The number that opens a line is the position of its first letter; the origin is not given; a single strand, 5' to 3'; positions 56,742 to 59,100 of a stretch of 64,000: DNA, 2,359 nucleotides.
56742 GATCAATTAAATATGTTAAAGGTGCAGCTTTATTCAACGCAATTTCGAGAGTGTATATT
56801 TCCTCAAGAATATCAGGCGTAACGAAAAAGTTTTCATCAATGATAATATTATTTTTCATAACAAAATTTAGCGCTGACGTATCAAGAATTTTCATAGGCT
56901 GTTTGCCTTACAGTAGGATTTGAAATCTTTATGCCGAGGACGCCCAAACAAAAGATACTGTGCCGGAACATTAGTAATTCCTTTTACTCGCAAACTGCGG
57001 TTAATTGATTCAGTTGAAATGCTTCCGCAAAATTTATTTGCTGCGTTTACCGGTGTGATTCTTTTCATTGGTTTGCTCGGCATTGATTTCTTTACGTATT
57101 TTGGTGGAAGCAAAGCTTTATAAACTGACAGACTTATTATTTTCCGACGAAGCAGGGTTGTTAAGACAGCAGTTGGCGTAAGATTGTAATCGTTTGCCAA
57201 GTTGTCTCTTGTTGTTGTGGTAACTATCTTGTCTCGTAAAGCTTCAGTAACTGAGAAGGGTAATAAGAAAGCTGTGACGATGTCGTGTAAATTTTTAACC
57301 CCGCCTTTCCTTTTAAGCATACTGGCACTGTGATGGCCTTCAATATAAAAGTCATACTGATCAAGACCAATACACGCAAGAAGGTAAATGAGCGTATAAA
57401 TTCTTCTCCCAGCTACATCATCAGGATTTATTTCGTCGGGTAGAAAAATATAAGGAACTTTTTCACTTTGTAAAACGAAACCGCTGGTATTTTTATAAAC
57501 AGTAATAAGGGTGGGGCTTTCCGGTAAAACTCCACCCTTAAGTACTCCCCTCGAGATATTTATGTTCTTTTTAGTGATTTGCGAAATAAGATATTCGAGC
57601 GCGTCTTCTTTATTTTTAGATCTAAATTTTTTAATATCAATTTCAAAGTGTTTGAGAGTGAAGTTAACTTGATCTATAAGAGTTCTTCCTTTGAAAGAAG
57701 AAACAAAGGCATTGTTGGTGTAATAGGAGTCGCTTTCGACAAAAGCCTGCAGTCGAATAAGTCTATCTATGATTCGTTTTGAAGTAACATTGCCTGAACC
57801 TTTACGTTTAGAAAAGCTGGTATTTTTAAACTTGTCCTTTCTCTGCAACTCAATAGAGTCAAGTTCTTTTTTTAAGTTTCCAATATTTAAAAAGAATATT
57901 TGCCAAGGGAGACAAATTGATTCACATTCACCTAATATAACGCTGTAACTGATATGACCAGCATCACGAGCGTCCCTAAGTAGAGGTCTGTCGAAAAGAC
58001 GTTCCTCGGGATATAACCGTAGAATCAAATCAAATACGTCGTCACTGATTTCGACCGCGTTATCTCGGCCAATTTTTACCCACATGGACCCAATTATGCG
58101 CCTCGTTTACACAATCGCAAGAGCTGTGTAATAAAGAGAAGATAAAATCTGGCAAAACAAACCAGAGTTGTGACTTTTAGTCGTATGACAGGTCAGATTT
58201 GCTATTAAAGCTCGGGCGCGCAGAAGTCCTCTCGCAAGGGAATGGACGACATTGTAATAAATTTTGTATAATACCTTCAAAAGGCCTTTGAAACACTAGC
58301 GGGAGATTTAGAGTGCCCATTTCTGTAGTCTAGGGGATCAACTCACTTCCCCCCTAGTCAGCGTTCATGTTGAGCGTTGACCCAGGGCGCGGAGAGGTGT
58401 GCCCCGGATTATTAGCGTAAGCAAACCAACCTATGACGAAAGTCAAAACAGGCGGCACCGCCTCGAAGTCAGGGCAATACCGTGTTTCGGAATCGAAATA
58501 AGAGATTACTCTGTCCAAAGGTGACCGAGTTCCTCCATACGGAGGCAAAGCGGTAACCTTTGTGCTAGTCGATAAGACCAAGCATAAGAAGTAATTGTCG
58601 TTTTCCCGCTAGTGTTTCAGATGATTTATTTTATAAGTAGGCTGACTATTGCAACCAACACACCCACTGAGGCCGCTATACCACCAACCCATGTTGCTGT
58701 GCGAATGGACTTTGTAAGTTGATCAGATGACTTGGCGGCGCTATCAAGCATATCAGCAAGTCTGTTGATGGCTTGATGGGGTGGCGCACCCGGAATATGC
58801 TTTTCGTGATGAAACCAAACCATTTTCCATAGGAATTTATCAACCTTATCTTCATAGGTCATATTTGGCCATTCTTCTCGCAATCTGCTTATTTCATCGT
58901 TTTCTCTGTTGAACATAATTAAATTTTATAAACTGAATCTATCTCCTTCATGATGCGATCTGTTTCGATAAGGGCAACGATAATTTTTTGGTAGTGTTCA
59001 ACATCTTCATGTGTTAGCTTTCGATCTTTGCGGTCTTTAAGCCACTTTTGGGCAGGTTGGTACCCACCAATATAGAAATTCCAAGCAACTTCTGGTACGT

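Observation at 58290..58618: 329-nt GC-rich element closed by a perfect 15-bp terminal inverted repeat inside a defence-gene neighbourhood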

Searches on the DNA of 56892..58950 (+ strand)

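Call 6: search_rna_families(source=window, start=58050, end=58950, threshold=evalue, max_evalue=10, show_alignments=3)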
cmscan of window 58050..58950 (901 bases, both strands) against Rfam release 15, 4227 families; matches with E-value up to 10: 1.
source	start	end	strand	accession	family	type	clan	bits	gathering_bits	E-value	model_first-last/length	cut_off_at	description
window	58493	58558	-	RF02974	Fibro-purF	Cis-reg;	-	15.6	60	1.2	5-69/75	no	Fibro-purF RNA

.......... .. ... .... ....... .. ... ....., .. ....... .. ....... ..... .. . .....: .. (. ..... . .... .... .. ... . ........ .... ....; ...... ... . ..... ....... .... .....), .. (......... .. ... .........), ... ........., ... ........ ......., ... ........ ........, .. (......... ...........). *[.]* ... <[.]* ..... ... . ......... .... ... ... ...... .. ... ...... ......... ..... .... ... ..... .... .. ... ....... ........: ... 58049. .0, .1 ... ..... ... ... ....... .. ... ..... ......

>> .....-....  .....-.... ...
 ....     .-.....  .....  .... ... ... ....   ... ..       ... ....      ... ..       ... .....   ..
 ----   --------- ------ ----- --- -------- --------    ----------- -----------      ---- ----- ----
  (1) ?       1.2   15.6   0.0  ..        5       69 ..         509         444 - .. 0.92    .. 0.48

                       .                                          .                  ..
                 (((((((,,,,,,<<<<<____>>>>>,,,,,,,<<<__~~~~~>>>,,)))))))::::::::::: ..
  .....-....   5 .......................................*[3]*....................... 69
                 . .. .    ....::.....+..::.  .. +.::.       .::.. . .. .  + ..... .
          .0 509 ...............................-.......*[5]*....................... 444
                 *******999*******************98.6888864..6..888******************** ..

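Call 17: search_dna_similar(query=window:58200-58700:+, collection=phages, mode=distant, max_evalue=1)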
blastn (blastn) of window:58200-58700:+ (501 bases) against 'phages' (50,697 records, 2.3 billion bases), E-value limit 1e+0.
No match.

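Call 18: search_dna_similar(query=window:58200-58700:+, collection=plasmids, mode=distant, max_evalue=1)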
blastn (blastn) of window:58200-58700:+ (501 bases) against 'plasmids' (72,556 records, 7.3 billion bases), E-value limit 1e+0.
No match.

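Call 36: search_rna_families(sources=[L010, L001, L003], threshold=evalue, max_evalue=1, show_alignments=2)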
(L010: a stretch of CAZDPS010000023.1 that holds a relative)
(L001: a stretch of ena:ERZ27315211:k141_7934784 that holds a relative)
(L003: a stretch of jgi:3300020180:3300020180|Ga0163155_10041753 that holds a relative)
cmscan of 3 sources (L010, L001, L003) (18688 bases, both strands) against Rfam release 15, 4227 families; matches with E-value up to 1: 0.
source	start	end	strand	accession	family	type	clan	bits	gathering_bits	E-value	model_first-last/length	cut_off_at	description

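Call 49: search_rna_families(source=window, start=58275, end=58635, threshold=evalue, max_evalue=10, show_alignments=4)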
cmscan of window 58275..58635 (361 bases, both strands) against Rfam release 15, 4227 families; matches with E-value up to 10: 2.
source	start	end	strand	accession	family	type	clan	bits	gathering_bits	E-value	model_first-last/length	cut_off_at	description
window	58493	58558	-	RF02974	Fibro-purF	Cis-reg;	-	15.6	60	0.48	5-69/75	no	Fibro-purF RNA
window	58547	58601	-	RF03023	rpfG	Gene; sRNA;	-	12.1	75.9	4.4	1-85/85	no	rpfG RNA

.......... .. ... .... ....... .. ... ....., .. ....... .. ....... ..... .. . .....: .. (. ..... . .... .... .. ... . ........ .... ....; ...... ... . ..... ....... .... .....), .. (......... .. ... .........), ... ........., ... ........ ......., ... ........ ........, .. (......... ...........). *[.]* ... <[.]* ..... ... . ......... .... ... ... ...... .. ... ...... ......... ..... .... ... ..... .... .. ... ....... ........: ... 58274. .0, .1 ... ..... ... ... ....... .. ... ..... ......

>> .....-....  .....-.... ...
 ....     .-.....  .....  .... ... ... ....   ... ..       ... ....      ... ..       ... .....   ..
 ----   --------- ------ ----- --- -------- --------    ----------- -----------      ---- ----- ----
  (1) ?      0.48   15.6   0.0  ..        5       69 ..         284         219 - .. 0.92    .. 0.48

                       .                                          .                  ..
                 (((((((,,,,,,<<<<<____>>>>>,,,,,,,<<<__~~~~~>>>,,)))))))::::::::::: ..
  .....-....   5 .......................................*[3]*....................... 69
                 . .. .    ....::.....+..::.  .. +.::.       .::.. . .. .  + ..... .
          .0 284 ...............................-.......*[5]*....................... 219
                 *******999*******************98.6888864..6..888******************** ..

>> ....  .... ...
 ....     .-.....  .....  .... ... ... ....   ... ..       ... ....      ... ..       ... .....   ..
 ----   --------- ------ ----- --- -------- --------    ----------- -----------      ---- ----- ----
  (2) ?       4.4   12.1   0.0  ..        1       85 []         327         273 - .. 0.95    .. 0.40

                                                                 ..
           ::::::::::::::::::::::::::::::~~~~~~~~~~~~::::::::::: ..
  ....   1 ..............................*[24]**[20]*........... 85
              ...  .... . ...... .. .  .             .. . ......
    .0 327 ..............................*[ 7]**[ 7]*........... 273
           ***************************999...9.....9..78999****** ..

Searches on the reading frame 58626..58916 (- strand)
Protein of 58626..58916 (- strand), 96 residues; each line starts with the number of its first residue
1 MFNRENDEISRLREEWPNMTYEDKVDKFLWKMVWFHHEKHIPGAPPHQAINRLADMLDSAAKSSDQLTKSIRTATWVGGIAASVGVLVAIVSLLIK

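Call 5: search_protein_families(library=pfam, proteins=[window:58626-58916:-], max_evalue=0.01)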
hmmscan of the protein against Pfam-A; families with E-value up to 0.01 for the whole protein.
window:58626-58916:- (96 aa): 0 families

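Call 11: search_protein_families(library=padloc, proteins=[window:58626-58916:-], max_evalue=1)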
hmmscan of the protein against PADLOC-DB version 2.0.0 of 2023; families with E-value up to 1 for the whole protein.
window:58626-58916:- (96 aa): 0 families

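Call 12: search_protein_families(library=ncbifam, proteins=[window:58626-58916:-], max_evalue=1)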
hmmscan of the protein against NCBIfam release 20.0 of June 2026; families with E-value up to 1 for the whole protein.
window:58626-58916:- (96 aa): 0 families

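Call 71: search_protein_families(library=phrogs, proteins=[window:58626-58916:-], max_evalue=0.001)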
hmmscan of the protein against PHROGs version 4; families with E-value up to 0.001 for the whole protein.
window:58626-58916:- (96 aa): 0 families

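Call 75: find_homologous_proteins(query=window:58626-58916:-, max_evalue=0.001)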
Query window:58626-58916:- (96 aa): 30 proteins with E <= 0.001 among 33 candidates.
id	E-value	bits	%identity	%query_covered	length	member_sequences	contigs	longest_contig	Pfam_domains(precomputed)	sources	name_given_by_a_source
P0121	2.2e-54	199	93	100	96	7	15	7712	-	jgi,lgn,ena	jgi:hypothetical protein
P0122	4.7e-51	188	86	100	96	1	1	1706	-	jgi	-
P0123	1.2e-46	174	79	100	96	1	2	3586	-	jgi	-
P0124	1.9e-40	155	68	98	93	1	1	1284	-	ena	-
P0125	3.5e-37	144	69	98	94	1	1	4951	-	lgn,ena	-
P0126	1.4e-35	139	67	98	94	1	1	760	-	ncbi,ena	-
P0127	6.2e-34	134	61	99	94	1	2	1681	-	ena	-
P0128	1.1e-33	133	65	99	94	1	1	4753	-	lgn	-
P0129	2.0e-33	132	64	98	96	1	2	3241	-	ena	-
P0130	2.1e-33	132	65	95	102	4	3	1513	-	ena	-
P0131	8.4e-33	130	66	95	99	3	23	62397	-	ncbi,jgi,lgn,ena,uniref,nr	ncbi:MAG: hypothetical protein UU14_C0040G0002 [Candidatus Roizmanbacteria bacterium GW2011_GWB1_40_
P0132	9.2e-33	130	64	100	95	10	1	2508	-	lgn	-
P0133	2.6e-32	128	64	98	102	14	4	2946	-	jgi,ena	-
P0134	2.8e-32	128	62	98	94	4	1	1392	-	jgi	-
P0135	4.1e-32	128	61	100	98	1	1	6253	-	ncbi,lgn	-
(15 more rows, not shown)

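Call 76: find_encoding_contigs(protein=P0121, flank=5000, max_places=10)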
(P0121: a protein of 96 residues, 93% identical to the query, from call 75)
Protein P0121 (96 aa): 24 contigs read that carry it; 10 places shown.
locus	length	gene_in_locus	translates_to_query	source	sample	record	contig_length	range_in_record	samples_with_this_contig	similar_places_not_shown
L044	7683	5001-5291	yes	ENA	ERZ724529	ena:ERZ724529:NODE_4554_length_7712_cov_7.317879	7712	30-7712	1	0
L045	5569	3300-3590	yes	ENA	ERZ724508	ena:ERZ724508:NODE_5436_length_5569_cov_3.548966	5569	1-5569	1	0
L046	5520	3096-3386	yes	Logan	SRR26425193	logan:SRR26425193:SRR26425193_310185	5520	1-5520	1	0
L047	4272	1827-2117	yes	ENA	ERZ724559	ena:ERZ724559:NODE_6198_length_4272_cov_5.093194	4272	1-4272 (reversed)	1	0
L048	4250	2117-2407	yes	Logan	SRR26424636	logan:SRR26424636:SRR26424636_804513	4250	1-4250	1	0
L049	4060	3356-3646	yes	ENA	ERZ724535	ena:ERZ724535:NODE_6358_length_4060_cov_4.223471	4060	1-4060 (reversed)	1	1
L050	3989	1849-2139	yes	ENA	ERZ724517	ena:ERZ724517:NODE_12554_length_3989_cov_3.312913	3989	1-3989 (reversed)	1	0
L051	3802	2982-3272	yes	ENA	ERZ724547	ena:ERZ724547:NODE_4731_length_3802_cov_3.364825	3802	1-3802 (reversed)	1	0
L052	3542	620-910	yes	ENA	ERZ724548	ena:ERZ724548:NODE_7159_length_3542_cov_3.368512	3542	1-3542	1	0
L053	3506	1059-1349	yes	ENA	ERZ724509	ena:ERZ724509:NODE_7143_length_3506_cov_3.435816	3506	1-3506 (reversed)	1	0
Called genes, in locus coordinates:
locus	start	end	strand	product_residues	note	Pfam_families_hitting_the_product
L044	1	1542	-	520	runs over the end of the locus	PF00239:Resolvase, PF07508:Recombinase, PF13408:Zn_ribbon_recom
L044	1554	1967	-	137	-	-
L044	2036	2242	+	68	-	PF13560:HTH_31, PF12844:HTH_19 (weak), PF13443:HTH_26, PF01381:HTH_3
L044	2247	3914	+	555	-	PF20582:UPF0758_N, PF04002:RadC, PF00145:DNA_methylase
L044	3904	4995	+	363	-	PF09561:RE_HpaII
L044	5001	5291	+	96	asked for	-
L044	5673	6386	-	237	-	-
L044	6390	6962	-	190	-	-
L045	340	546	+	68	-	PF13560:HTH_31, PF12844:HTH_19 (weak), PF13443:HTH_26, PF01381:HTH_3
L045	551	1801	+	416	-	PF20582:UPF0758_N, PF04002:RadC, PF00145:DNA_methylase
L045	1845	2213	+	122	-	PF00145:DNA_methylase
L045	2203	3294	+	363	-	PF09561:RE_HpaII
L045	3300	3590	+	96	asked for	-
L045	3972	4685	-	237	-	-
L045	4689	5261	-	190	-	-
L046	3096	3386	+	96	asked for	-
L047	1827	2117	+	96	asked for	-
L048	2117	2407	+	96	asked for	-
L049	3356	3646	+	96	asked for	-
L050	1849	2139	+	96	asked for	-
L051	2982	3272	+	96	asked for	-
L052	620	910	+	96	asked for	-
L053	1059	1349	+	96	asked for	-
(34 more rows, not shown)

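Call 77: find_encoding_contigs(protein=P0123, flank=5000, max_places=4)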
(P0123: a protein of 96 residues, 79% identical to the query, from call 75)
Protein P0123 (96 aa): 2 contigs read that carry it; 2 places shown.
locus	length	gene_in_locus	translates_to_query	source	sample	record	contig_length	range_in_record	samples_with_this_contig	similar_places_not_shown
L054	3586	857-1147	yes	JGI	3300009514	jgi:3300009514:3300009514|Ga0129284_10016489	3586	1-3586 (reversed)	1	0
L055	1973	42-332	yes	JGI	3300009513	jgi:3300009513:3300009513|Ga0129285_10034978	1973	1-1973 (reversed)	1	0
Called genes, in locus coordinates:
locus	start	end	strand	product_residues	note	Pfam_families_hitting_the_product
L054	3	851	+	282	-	?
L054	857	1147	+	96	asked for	-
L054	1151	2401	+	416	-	PF09903:DUF2130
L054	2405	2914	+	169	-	PF01121:CoaE (faint), PF01712:dNK (faint), PF13238:AAA_18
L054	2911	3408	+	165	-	PF06414:Zeta_toxin, PF13671:AAA_33, PF13238:AAA_18 (weak)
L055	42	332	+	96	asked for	-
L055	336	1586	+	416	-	PF09903:DUF2130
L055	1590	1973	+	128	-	?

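Call 78: find_encoding_contigs(protein=P0125, flank=5000, max_places=4)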
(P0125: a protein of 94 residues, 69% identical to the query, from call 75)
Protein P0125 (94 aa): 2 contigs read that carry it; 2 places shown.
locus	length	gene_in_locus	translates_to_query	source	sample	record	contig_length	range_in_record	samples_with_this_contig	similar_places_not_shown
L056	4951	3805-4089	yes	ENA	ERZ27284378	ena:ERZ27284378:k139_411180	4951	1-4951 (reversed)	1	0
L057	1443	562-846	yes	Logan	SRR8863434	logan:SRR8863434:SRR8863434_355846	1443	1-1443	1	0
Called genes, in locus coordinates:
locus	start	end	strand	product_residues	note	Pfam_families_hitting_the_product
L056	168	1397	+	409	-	PF00675:Peptidase_M16, PF05193:Peptidase_M16_C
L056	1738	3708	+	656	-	PF18915:DUF5667, PF00089:Trypsin, PF13365:Trypsin_2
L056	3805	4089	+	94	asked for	-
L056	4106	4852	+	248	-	-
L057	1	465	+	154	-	?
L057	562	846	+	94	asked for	-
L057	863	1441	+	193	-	?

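Call 79: find_encoding_contigs(protein=P0131, flank=5000, max_places=6)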
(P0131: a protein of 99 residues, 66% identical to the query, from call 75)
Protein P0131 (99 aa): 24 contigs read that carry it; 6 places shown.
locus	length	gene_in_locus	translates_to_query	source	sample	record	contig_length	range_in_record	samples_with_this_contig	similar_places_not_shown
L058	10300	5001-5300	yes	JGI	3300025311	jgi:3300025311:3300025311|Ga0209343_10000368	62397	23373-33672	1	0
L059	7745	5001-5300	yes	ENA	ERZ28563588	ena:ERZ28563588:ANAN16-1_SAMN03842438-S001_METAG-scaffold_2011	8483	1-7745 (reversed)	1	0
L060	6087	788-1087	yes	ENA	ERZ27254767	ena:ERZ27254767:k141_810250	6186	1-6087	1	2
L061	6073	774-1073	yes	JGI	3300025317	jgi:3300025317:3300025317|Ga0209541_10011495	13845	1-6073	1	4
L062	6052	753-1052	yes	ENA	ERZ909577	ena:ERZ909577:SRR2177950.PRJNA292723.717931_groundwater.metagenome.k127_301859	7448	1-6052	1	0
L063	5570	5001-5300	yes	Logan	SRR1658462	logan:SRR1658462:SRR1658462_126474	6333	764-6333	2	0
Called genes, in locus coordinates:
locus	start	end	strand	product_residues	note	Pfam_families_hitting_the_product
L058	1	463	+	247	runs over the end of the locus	PF13641:Glyco_tranf_2_3 (weak), PF00535:Glycos_transf_2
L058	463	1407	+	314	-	PF01087:GalP_UDP_transf, PF16285:DUF4931_N, PF02744:GalP_UDP_tr_C, PF01230:HIT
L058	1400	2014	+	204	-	PF09335:VTT_dom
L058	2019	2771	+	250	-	PF00121:TIM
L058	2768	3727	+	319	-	PF00162:PGK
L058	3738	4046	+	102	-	PF05973:Gp49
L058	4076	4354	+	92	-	PF01381:HTH_3, PF12844:HTH_19 (weak), PF13560:HTH_31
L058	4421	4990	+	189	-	-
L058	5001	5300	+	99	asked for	-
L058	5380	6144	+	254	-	-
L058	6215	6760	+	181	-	PF20803:PaaX_M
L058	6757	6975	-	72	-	-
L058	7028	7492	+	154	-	PF00075:RNase_H, PF13456:RVT_3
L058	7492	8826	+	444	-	PF13567:DUF4131, PF03772:Competence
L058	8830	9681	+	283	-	PF00753:Lactamase_B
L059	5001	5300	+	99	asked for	-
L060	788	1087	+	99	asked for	-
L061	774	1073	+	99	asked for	-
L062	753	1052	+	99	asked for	-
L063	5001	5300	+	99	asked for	-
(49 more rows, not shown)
